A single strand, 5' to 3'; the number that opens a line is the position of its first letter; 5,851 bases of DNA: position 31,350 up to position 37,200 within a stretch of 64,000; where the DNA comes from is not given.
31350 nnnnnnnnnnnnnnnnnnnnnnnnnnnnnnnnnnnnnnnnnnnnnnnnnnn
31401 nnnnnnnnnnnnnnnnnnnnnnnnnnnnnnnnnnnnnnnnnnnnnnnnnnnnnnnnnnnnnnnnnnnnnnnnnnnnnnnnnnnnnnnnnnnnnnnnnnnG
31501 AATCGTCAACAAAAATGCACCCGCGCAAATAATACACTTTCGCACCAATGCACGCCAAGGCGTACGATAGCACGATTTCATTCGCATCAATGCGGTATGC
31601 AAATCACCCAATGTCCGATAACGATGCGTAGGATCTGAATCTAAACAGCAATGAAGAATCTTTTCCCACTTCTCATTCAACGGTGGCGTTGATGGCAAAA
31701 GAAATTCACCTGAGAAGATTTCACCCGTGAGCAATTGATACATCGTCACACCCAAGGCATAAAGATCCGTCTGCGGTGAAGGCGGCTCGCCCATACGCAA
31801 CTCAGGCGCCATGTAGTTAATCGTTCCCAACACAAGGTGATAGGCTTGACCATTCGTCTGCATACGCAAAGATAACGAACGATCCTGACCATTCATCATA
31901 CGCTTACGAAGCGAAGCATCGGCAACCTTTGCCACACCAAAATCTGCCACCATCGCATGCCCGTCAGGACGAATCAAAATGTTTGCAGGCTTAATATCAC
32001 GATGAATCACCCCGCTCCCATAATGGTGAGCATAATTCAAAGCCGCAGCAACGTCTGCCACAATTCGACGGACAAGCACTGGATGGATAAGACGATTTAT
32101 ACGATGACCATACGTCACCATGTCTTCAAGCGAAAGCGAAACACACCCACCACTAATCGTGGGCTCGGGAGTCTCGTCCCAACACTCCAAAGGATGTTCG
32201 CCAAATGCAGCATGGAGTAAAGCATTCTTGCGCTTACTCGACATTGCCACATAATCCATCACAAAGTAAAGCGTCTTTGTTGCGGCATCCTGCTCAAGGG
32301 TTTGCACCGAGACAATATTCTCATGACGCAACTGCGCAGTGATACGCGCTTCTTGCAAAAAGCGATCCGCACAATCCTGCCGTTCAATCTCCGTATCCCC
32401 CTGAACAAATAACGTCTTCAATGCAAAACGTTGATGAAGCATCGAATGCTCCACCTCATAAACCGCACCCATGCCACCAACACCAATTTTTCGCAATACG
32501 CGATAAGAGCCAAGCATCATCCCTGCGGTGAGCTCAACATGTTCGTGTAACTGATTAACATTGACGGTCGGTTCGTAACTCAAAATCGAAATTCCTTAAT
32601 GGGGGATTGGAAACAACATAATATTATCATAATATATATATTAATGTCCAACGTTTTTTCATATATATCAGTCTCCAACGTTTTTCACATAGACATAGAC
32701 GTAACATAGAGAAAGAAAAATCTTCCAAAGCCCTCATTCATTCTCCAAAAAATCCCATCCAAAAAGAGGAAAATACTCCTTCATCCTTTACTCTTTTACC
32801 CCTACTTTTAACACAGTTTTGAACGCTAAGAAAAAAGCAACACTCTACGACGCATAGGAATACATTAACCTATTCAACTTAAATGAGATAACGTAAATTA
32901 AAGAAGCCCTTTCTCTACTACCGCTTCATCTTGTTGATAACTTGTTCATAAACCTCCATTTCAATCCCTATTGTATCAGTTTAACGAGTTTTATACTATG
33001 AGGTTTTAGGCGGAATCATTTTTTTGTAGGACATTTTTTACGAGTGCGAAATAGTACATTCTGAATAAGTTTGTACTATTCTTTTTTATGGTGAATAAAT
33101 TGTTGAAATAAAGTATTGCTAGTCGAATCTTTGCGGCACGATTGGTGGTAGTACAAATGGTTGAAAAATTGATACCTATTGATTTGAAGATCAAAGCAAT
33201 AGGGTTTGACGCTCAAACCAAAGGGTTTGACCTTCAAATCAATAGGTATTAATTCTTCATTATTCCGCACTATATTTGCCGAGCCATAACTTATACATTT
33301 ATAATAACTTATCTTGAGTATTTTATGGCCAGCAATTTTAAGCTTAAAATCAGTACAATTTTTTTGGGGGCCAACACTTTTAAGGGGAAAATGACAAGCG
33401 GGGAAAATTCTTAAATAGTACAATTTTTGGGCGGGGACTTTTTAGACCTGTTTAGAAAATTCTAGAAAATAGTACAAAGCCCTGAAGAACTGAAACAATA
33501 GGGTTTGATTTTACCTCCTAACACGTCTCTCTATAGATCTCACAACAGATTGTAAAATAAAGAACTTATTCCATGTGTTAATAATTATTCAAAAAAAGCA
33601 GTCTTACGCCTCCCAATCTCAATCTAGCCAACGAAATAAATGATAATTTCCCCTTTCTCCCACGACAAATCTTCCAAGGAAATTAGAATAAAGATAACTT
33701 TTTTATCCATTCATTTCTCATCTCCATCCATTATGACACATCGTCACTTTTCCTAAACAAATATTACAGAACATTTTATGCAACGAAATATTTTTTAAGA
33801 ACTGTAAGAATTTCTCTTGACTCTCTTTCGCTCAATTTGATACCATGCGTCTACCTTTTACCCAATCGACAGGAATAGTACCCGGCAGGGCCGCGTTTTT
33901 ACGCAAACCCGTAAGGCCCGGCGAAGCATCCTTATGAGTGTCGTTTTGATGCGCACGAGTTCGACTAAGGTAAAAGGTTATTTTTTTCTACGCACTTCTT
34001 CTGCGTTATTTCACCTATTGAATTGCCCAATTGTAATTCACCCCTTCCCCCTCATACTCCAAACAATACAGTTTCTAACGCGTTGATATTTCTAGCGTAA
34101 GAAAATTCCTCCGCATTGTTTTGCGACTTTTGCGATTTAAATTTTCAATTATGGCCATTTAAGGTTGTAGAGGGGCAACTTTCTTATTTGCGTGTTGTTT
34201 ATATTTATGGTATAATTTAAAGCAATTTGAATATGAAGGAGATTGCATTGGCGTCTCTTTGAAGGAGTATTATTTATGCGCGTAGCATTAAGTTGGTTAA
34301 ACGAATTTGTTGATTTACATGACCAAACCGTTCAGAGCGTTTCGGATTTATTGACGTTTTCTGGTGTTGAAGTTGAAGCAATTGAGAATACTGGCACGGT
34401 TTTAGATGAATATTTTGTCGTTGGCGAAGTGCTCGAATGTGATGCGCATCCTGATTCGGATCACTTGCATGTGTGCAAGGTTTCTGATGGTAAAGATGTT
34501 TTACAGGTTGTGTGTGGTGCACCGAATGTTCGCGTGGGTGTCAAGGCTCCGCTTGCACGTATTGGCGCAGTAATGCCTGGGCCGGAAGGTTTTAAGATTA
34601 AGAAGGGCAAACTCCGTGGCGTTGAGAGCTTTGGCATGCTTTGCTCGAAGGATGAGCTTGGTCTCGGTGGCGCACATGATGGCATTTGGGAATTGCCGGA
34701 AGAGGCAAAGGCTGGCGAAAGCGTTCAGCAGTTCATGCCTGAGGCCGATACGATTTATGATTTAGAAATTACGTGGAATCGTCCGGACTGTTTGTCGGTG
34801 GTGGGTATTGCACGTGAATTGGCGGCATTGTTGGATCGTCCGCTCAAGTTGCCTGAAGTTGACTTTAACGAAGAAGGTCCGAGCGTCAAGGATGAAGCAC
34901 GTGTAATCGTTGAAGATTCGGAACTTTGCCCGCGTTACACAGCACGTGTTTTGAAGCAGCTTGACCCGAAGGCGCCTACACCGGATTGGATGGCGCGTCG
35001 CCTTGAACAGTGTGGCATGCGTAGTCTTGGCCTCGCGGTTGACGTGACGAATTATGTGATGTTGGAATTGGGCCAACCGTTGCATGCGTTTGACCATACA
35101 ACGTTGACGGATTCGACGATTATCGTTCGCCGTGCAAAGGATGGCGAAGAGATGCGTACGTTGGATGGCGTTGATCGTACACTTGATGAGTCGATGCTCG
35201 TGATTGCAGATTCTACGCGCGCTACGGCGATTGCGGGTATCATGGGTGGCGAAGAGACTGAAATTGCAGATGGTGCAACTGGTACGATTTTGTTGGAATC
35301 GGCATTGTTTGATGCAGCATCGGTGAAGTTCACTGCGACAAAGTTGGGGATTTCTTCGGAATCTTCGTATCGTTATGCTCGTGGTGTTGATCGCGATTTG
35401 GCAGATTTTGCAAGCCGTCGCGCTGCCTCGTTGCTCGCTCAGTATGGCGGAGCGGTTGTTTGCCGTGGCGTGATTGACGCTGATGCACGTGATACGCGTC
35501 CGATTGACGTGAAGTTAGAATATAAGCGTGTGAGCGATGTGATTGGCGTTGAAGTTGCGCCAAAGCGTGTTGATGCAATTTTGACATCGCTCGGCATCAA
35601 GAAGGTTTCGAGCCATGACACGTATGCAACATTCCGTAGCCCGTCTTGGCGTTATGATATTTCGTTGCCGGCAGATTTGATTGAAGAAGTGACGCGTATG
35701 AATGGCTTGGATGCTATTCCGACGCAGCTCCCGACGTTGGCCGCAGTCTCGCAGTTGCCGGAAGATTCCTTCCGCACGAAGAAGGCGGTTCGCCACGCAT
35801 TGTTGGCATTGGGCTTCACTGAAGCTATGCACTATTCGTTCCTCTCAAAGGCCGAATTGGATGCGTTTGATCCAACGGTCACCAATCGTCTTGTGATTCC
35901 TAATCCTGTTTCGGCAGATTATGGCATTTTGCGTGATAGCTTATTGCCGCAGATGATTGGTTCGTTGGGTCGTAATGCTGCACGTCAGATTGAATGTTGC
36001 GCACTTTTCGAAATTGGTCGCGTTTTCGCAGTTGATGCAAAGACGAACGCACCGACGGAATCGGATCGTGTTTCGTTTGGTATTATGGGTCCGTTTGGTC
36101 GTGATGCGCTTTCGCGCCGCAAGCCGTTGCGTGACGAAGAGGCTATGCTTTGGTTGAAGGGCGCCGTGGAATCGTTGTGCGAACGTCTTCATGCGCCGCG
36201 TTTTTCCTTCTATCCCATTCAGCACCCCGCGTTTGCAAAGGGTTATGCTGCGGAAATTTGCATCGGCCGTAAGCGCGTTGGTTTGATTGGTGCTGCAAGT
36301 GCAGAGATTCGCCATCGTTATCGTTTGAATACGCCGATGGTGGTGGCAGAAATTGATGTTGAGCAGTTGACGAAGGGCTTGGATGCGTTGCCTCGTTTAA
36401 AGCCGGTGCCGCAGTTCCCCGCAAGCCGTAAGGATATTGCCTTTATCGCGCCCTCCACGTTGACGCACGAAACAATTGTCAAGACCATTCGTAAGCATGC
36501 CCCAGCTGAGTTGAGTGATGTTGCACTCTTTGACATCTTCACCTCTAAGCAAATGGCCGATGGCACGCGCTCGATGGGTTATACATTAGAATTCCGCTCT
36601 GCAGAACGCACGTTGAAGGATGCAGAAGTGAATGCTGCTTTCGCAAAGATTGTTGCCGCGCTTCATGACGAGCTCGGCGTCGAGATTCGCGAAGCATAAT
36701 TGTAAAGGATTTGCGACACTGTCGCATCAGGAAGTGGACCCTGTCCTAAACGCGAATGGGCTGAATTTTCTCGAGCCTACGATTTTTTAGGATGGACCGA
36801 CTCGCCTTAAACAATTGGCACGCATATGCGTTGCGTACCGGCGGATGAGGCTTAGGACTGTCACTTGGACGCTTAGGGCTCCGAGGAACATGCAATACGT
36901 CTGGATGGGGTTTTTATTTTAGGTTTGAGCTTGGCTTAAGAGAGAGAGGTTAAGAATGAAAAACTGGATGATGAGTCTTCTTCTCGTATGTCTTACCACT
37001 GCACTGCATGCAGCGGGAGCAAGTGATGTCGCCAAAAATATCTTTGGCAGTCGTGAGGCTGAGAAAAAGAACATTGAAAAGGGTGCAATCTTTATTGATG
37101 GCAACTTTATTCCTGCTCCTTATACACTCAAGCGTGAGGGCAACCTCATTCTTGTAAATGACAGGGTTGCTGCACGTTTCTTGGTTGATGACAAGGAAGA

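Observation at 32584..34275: A 1.7-kb AT-rich, ORF-free island at a divergent strand switch: candidate replication origin or major regulatory/ncRNA hub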

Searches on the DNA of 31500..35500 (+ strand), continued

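Call 86: search_with_rna_model(model_id=R1, sources=[L203, L204, L205, L206, L207, L208, L209, L210, L211, L212, L213, L214, L215, L216, L217, L218, L219, L220, L221, L222, L223, L224, L225, L226, L227, L228, L229, L230, L231, L232, L233, L234, L235, L236, L237, L238, L239, L240, L241, L242, L243, L244, L245, L246, L247, L248, L249, L250, L251, L252, L253, L254, L255, L256, L257, L258, L259, L260, L261, L262, L263, L264, L265, L266, L267, L268, L269, L270, L271, L272, L273, L274, L275, L276, L277, L278, L279, L280, L281, L282], max_evalue=10)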
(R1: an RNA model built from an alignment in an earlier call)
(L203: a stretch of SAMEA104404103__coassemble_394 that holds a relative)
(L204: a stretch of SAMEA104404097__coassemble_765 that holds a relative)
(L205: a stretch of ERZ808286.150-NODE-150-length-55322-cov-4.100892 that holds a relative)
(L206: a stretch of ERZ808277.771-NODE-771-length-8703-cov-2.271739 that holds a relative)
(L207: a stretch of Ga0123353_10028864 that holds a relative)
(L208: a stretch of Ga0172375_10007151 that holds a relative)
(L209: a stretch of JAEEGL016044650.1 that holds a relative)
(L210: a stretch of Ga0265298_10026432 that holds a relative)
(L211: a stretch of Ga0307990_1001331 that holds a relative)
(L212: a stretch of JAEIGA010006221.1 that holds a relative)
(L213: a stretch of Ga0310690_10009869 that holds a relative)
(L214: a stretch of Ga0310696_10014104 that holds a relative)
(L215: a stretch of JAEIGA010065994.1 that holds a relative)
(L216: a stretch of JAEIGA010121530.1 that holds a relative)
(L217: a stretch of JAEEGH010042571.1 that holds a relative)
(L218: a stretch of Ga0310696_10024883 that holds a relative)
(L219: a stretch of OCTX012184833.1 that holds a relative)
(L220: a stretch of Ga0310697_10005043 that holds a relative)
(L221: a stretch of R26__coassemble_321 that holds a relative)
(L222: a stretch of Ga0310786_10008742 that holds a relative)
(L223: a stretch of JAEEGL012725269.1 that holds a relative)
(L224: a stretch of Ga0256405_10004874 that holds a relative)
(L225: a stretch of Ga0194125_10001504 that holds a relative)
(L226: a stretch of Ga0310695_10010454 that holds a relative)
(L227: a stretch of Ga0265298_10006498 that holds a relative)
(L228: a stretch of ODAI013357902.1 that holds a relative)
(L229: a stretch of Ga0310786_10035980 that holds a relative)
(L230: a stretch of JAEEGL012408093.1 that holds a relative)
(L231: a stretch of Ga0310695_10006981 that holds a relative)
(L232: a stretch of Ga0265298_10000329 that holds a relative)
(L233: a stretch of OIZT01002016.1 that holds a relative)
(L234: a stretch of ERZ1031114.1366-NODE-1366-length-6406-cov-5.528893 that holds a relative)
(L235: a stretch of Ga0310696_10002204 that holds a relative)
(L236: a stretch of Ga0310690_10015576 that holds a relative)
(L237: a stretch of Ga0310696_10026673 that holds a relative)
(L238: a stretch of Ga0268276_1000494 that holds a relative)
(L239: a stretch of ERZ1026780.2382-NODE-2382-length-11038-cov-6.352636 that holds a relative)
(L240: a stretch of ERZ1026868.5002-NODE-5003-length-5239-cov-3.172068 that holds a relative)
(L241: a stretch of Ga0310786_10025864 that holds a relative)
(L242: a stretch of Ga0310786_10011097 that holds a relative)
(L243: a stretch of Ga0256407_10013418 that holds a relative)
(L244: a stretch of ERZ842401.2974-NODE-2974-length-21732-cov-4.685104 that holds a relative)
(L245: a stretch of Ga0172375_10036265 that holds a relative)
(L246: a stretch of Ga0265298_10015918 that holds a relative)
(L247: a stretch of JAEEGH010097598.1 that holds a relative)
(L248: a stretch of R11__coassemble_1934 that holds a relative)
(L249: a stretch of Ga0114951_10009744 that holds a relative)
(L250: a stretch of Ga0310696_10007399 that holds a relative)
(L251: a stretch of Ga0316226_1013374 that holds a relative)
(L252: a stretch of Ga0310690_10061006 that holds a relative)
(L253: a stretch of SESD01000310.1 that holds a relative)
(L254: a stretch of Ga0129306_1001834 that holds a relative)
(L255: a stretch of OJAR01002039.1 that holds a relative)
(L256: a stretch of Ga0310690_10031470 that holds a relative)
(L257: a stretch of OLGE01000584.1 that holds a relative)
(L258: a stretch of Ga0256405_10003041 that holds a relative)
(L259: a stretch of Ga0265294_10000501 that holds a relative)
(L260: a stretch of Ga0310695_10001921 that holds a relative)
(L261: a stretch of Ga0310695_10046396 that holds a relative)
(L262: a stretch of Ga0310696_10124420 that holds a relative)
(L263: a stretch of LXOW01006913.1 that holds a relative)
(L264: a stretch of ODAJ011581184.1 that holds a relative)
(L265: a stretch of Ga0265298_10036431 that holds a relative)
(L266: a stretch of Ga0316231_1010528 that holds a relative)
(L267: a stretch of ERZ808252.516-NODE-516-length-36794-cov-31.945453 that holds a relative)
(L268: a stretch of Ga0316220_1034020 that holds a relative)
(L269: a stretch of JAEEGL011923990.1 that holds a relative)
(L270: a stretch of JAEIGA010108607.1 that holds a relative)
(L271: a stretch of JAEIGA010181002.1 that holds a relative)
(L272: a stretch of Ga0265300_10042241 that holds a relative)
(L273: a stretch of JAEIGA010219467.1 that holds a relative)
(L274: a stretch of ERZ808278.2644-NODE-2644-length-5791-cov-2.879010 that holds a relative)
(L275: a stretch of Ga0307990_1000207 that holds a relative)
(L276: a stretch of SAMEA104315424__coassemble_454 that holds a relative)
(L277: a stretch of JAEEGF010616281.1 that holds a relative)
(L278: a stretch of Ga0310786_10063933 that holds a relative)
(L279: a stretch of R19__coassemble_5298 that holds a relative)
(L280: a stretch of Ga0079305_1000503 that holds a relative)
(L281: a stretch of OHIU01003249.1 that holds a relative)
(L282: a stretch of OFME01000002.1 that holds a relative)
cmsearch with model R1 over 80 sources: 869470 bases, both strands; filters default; matches with E-value up to 10: 2.
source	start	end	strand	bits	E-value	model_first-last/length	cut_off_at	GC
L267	4250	4360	-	13.2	4.1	1-138/138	no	0.52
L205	17381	17422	+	13.2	4.1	1-138/138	no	0.48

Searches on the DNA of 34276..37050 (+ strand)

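Call 49: search_rna_families(sources=[L205, L049, L008, L005, L001, L003, L203], threshold=gathering)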
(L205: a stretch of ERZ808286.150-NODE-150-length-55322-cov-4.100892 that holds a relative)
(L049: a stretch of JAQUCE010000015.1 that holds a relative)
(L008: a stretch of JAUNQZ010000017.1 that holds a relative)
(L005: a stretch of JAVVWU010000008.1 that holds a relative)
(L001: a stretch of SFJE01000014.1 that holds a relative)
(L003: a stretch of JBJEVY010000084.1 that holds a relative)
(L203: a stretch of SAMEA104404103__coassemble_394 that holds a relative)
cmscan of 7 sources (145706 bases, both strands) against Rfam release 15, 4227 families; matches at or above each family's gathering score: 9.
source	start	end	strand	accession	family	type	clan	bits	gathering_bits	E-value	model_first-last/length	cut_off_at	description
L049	4570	4642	+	RF00005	tRNA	Gene; tRNA;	CL00001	76.1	29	1.5e-14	1-71/71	no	tRNA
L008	17731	17801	+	RF00005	tRNA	Gene; tRNA;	CL00001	71.2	29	3.3e-13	1-71/71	no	tRNA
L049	4484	4556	+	RF00005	tRNA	Gene; tRNA;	CL00001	70.6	29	5e-13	1-71/71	no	tRNA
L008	17926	17999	+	RF00005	tRNA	Gene; tRNA;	CL00001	64.5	29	2.4e-11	1-71/71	no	tRNA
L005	4372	4442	+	RF00005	tRNA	Gene; tRNA;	CL00001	59.3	29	6.3e-10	1-71/71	no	tRNA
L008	17814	17895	+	RF00005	tRNA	Gene; tRNA;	CL00001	57.1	29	2.5e-09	1-71/71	no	tRNA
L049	12491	12669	+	RF00013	6S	Gene;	-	47.8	46.4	3.9e-06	1-187/187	no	6S / SsrS RNA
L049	5574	5648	+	RF00029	Intron_gpII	Intron;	-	41.9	40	0.00017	1-77/77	no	Group II catalytic intron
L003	18642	18694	+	RF00005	tRNA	Gene; tRNA;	CL00001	35.6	29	0.0021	1-51/71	3'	tRNA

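Call 63: search_rna_families(source=window, start=36600, end=37050, threshold=evalue, max_evalue=1, show_alignments=1)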
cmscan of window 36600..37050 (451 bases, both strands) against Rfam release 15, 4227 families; matches with E-value up to 1: 1.
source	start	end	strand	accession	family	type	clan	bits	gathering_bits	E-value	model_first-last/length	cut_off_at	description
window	36735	36915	+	RF00013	6S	Gene;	-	27.5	46.4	0.00083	1-187/187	no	6S / SsrS RNA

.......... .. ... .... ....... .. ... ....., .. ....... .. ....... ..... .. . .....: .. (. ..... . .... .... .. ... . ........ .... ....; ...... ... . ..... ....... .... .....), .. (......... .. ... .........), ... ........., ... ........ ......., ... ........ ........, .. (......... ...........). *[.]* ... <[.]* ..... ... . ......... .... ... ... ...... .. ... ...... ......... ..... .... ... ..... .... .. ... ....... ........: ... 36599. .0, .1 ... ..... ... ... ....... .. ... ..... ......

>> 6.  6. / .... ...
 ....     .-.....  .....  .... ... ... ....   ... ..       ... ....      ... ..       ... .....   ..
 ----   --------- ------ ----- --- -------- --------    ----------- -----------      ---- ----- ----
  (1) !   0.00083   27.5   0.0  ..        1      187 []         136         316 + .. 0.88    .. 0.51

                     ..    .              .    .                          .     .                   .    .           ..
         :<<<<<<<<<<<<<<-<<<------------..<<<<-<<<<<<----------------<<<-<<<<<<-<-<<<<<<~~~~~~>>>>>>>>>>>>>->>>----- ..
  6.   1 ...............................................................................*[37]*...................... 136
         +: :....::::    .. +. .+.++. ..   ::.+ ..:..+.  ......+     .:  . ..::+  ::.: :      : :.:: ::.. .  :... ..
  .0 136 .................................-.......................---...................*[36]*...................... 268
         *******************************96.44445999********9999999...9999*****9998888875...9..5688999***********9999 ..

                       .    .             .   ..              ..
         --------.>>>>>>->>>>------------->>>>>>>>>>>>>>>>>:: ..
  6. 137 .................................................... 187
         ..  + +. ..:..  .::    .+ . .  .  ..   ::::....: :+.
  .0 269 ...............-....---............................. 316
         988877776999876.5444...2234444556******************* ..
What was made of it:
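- A 6S candidate at 36735-36915 scores only 27.5 bits (call 63).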
